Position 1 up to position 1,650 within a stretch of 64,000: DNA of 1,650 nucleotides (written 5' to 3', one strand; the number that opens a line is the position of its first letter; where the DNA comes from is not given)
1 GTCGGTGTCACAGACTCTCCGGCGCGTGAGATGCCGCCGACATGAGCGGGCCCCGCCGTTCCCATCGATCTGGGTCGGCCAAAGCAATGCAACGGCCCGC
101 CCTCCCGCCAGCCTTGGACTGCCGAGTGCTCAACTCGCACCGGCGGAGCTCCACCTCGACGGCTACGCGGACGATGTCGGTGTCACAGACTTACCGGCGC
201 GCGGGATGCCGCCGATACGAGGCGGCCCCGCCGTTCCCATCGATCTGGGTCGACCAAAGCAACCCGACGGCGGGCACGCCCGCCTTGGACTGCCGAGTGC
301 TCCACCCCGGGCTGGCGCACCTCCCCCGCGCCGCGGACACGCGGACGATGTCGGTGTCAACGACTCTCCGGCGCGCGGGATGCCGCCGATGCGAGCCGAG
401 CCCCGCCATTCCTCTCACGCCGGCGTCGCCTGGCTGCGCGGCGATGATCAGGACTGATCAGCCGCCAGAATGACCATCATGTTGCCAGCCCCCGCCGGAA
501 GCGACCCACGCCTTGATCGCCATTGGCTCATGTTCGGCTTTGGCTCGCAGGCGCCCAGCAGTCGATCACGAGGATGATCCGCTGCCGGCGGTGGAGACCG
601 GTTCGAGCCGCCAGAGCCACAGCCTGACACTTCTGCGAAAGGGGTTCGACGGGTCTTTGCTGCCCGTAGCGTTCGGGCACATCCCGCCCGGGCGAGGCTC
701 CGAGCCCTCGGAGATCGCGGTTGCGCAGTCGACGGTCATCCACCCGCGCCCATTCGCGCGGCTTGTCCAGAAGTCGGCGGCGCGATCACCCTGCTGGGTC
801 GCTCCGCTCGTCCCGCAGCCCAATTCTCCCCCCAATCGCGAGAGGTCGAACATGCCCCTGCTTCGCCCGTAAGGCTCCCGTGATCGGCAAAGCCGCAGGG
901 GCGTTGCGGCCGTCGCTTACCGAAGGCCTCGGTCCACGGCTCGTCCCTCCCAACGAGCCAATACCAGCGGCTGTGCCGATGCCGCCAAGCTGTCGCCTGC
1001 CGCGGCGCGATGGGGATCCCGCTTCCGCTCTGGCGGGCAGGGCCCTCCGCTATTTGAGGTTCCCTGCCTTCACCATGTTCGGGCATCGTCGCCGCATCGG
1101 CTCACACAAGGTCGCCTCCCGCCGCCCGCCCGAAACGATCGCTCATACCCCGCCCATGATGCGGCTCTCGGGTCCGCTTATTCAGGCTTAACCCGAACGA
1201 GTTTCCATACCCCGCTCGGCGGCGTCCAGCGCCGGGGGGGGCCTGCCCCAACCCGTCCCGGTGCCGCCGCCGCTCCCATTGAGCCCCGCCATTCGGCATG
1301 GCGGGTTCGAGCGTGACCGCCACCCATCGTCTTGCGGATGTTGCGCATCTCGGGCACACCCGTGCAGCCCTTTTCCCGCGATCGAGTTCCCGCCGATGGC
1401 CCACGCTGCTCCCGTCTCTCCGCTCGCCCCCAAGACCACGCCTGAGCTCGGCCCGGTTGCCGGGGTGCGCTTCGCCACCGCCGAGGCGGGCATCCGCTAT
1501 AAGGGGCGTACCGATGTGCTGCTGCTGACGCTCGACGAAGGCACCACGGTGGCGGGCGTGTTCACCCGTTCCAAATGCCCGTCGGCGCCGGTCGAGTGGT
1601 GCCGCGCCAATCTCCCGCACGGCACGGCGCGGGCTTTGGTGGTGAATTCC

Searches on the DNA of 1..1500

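Call 5: search_rna_families(source=window, start=1, end=1500, threshold=evalue, max_evalue=1)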
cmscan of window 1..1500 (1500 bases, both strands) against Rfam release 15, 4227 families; matches with E-value up to 1: 0.
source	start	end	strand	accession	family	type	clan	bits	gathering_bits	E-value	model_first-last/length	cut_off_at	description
